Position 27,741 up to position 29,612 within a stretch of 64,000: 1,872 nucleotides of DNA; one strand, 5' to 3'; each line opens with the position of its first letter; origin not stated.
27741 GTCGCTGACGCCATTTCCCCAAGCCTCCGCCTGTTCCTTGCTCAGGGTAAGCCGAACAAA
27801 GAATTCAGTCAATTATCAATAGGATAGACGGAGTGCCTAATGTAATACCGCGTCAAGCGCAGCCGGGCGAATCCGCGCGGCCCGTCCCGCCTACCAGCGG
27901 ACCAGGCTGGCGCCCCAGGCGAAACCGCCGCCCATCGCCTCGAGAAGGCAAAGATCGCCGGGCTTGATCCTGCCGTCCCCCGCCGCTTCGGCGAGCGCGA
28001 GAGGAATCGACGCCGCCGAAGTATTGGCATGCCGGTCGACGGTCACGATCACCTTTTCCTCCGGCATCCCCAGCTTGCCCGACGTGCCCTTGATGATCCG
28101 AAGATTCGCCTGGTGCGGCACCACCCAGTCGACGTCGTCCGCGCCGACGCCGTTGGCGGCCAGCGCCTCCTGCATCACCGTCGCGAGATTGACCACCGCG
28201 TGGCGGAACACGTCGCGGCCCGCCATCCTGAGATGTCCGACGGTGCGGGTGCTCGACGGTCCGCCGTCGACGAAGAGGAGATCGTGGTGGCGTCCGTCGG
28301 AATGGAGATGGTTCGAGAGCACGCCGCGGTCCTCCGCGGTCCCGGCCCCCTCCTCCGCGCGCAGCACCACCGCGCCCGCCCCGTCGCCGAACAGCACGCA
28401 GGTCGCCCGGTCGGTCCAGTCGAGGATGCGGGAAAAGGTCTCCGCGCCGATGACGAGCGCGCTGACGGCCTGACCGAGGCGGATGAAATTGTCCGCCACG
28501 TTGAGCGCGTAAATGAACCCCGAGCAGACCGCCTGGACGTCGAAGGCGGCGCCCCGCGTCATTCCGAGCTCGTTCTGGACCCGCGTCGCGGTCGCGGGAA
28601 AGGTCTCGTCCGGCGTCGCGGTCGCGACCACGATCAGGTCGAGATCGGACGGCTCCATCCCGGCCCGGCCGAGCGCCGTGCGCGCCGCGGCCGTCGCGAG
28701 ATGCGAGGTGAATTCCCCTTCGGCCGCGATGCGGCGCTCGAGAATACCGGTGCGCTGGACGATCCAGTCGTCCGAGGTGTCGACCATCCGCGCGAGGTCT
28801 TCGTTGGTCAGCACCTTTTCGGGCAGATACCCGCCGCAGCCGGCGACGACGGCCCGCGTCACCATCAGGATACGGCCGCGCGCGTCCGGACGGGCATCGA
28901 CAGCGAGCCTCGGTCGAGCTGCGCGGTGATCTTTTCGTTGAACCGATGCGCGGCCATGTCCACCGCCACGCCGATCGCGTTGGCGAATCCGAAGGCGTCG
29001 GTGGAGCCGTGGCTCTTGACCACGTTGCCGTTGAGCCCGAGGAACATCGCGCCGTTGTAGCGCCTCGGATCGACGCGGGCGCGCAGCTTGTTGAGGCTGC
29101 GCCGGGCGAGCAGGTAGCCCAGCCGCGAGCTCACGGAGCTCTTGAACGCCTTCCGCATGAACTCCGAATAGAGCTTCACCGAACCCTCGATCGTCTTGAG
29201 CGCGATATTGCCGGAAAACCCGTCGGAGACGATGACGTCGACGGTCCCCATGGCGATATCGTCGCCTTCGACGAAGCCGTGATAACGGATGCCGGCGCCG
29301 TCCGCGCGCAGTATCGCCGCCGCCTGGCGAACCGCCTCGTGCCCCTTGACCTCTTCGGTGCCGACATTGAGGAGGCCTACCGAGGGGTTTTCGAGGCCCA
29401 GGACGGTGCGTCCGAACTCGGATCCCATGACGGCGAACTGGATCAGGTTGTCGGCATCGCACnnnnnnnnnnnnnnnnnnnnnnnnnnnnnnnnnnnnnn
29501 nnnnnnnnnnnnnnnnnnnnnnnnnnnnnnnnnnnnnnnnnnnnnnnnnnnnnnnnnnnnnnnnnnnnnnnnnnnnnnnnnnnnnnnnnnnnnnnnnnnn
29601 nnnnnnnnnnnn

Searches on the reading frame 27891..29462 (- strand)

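Call 12: search_protein_families(library=pfam, proteins=[window:27891-29462:-])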
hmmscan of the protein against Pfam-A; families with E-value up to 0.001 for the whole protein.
window:27891-29462:- (523 aa): 4 families
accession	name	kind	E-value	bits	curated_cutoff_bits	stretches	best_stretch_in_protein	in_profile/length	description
PF08541.16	ACP_syn_III_C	-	1.6e-35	121.5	26.6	1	434-523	1-90/90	3-Oxoacyl-[acyl-carrier-protein (ACP)] synthase III C terminal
PF08545.16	ACP_syn_III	-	9.9e-31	105.9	24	1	307-390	1-80/80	3-Oxoacyl-[acyl-carrier-protein (ACP)] synthase III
PF00108.29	Thiolase_N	-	4e-08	33.4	26.4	1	237-345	8-117/260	Thiolase, N-terminal domain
PF08392.18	FAE1_CUT1_RppA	-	0.00069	19.5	27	0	255-347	86-179/290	FAE1/Type III polyketide synthase-like protein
